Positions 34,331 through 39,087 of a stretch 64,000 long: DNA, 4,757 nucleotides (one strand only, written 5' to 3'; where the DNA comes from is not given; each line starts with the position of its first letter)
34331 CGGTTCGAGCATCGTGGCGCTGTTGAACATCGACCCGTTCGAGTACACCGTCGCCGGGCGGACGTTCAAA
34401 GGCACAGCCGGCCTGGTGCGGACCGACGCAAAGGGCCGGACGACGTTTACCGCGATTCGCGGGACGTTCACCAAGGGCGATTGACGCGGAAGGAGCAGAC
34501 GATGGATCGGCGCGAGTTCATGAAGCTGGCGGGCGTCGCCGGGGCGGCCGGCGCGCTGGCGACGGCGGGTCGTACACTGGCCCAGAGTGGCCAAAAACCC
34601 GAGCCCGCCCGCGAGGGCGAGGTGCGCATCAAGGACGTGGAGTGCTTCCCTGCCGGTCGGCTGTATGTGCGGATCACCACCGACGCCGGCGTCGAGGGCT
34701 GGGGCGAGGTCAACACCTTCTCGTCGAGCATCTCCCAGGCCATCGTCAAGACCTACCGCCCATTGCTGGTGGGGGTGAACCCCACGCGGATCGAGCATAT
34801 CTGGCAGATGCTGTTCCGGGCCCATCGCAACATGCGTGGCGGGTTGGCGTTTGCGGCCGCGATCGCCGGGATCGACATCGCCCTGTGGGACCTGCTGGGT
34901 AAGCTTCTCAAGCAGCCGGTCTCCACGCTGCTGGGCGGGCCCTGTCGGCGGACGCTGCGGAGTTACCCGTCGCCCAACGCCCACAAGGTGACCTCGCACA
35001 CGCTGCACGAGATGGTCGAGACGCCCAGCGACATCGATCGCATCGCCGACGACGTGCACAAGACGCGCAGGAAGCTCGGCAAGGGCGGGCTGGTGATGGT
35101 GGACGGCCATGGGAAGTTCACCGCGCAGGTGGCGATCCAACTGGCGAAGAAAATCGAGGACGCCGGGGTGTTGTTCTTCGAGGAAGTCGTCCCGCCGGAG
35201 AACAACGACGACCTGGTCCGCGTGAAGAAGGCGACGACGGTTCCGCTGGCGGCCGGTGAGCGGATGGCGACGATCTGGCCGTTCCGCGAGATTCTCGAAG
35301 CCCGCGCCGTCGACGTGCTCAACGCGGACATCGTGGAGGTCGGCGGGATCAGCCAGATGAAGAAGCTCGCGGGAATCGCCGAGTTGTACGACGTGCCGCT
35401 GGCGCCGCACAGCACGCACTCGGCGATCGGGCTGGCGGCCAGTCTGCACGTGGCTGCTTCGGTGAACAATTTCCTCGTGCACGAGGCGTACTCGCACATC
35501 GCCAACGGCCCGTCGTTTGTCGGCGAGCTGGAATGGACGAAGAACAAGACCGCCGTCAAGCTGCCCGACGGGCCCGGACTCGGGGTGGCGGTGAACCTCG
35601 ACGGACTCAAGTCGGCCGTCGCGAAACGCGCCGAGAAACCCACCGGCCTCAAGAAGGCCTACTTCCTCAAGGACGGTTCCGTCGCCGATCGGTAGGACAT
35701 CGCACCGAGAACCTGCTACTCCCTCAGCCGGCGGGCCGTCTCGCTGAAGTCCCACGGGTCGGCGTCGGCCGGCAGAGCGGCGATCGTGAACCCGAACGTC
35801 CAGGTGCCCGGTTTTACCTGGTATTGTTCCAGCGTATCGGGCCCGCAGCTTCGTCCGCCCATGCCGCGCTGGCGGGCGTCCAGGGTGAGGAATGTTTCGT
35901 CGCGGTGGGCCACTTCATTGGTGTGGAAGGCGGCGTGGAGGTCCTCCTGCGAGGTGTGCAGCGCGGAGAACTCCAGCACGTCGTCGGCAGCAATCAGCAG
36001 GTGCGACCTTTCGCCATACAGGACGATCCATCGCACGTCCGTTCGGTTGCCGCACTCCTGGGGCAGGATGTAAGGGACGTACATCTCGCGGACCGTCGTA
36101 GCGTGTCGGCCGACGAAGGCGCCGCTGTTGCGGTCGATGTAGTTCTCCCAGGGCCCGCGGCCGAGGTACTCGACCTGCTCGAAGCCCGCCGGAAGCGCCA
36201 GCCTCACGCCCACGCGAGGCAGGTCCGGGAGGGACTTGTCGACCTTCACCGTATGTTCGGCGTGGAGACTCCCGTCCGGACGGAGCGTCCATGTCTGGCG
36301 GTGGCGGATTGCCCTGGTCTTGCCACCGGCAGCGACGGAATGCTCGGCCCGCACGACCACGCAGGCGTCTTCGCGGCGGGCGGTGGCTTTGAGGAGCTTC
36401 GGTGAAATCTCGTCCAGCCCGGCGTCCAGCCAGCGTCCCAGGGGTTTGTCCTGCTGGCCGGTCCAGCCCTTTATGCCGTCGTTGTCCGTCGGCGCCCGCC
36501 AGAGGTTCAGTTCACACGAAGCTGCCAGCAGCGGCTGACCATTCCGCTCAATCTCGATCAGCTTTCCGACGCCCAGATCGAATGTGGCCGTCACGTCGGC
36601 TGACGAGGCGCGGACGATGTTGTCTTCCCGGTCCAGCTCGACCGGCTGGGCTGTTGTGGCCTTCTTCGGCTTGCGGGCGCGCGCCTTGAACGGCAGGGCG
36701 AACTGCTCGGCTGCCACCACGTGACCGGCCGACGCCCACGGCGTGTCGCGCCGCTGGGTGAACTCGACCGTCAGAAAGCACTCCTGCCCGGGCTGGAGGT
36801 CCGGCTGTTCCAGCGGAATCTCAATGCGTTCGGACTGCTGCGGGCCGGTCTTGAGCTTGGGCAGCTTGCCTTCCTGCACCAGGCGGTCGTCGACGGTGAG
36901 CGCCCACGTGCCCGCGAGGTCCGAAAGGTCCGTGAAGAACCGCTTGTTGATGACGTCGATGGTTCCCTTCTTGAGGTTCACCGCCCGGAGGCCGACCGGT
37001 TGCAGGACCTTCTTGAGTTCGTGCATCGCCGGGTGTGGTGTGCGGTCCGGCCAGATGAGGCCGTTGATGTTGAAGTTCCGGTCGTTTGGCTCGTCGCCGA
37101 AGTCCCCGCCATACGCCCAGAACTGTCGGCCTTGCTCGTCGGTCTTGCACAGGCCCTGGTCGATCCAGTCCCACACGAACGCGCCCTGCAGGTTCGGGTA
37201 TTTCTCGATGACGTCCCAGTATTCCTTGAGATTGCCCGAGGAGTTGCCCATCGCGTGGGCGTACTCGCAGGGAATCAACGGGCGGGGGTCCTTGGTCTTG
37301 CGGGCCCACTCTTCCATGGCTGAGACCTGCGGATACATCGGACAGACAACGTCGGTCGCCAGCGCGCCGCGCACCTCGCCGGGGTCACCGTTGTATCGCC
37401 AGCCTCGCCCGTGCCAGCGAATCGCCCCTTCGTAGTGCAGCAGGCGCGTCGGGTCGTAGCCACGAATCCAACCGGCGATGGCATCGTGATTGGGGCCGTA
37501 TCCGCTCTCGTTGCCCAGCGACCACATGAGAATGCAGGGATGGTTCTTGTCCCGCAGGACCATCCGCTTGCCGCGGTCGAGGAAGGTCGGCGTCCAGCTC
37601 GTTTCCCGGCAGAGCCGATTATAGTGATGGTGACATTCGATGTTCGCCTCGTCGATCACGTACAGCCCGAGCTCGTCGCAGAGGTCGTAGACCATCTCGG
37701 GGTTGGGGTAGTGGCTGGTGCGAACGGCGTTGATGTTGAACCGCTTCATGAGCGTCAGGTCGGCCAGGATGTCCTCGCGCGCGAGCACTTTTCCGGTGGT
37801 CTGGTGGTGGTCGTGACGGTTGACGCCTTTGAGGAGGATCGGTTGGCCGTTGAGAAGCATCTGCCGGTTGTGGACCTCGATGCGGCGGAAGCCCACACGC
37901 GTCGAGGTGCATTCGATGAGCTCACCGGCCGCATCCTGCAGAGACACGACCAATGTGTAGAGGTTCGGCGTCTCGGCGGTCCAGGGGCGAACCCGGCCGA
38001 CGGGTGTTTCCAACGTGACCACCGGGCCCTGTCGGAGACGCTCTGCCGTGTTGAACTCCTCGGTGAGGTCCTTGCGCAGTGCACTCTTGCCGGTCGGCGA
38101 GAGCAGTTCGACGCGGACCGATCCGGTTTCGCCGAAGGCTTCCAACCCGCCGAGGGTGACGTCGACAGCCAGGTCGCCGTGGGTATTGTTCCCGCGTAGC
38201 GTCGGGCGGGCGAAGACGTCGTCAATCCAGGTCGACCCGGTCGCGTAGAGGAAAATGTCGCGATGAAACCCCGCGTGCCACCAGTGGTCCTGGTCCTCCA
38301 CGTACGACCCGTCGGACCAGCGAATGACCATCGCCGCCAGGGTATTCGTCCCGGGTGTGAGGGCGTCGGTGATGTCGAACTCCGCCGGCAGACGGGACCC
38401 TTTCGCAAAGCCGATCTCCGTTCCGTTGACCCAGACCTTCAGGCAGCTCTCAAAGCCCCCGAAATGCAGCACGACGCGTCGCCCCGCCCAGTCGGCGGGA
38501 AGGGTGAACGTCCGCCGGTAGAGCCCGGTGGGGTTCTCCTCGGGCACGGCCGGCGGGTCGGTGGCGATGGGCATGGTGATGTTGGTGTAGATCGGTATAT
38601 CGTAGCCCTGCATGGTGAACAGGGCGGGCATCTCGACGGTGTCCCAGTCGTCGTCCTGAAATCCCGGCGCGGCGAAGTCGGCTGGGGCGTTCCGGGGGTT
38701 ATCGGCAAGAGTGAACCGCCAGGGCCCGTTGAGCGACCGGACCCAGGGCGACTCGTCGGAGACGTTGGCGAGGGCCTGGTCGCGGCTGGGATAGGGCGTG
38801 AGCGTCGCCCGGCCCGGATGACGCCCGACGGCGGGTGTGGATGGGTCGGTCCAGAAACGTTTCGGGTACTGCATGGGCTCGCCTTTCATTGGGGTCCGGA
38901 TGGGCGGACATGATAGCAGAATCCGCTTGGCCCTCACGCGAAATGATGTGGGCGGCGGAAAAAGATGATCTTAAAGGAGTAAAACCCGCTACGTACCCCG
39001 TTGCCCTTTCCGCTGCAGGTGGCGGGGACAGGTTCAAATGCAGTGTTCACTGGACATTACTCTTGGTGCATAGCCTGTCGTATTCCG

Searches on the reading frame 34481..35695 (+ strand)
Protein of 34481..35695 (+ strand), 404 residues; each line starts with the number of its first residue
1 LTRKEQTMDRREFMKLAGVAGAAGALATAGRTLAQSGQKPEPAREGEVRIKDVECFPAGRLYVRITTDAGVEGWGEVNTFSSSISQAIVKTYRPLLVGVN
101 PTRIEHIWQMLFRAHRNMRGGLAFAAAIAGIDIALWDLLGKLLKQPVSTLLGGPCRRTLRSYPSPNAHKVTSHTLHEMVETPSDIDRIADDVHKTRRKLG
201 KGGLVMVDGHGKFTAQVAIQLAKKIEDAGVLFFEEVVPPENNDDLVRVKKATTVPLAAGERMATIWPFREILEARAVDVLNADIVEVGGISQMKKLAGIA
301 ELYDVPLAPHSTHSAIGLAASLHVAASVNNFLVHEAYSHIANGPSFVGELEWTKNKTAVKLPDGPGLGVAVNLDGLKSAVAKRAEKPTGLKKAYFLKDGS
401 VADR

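Call 48: search_protein_families(library=pfam, proteins=[window:34481-35695:+], max_evalue=0.001)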
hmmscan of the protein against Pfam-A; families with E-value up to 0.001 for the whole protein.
window:34481-35695:+ (404 aa): 3 families
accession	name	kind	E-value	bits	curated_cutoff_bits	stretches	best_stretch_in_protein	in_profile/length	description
PF13378.12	MR_MLE_C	-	1.2e-48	166.2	29.4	1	184-372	26-216/219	Enolase C-terminal domain-like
PF02746.21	MR_MLE_N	-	2.1e-18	67.1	22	1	62-152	30-117/117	Mandelate racemase / muconate lactonizing enzyme, N-terminal domain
PF10518.14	TAT_signal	-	6.5e-05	23.1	22.7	1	8-27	2-21/21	TAT (twin-arginine translocation) pathway signal sequence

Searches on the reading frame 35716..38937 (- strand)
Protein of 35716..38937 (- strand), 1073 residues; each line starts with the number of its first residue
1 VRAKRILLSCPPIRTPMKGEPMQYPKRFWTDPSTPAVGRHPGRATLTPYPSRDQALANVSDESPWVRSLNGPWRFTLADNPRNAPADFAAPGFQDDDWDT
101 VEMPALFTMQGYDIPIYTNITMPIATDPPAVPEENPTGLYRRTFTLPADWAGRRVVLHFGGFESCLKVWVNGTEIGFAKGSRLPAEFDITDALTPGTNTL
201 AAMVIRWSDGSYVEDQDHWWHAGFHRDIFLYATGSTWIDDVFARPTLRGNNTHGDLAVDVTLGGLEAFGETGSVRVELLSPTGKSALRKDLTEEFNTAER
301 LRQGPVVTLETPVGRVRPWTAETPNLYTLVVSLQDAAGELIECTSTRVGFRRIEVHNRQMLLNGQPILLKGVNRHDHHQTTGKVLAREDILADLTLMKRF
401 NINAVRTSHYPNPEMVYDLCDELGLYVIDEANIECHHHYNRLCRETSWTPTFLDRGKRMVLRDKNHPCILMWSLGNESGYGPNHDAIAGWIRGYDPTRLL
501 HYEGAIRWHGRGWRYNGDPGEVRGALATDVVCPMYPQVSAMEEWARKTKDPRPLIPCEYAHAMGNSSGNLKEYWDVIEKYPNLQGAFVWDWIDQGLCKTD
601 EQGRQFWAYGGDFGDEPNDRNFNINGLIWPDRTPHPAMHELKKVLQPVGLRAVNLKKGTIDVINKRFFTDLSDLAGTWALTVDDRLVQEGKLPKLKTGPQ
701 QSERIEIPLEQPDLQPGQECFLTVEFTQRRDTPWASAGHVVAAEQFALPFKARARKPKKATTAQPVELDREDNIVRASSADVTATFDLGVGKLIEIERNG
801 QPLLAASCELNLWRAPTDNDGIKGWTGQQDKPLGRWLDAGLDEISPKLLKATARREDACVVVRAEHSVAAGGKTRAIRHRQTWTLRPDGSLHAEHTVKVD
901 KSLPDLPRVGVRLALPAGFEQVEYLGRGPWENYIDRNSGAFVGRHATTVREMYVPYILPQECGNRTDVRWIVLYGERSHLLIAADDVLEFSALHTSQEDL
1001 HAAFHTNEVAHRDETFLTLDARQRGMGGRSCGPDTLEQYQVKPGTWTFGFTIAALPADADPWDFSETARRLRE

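Call 49: search_protein_families(library=pfam, proteins=[window:35716-38937:-], max_evalue=0.001)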
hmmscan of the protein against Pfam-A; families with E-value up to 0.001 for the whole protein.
window:35716-38937:- (1073 aa): 6 families
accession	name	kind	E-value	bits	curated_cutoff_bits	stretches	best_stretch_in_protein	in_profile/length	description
PF02836.23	Glyco_hydro_2_C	-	6.7e-100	334.6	21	1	353-648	1-300/302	Glycosyl hydrolases family 2, TIM barrel domain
PF02929.23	Bgal_small_N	-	2.6e-69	234.1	25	1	779-1052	2-248/248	Beta galactosidase small chain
PF02837.24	Glyco_hydro_2_N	-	2.2e-45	155.1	28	1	67-232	2-167/169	Glycosyl hydrolases family 2, sugar binding domain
PF16353.11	LacZ_4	-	1.3e-26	93.1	27.3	1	660-749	1-87/87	Beta-galactosidase, domain 4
PF00703.27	Glyco_hydro_2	-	1.3e-14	55.3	23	1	238-351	3-109/109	Glycosyl hydrolases family 2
PF22666.2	Glyco_hydro_2_N2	-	1.3e-07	32.2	27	1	139-201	51-114/167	Glycosyl hydrolase 2 galactose-binding domain-like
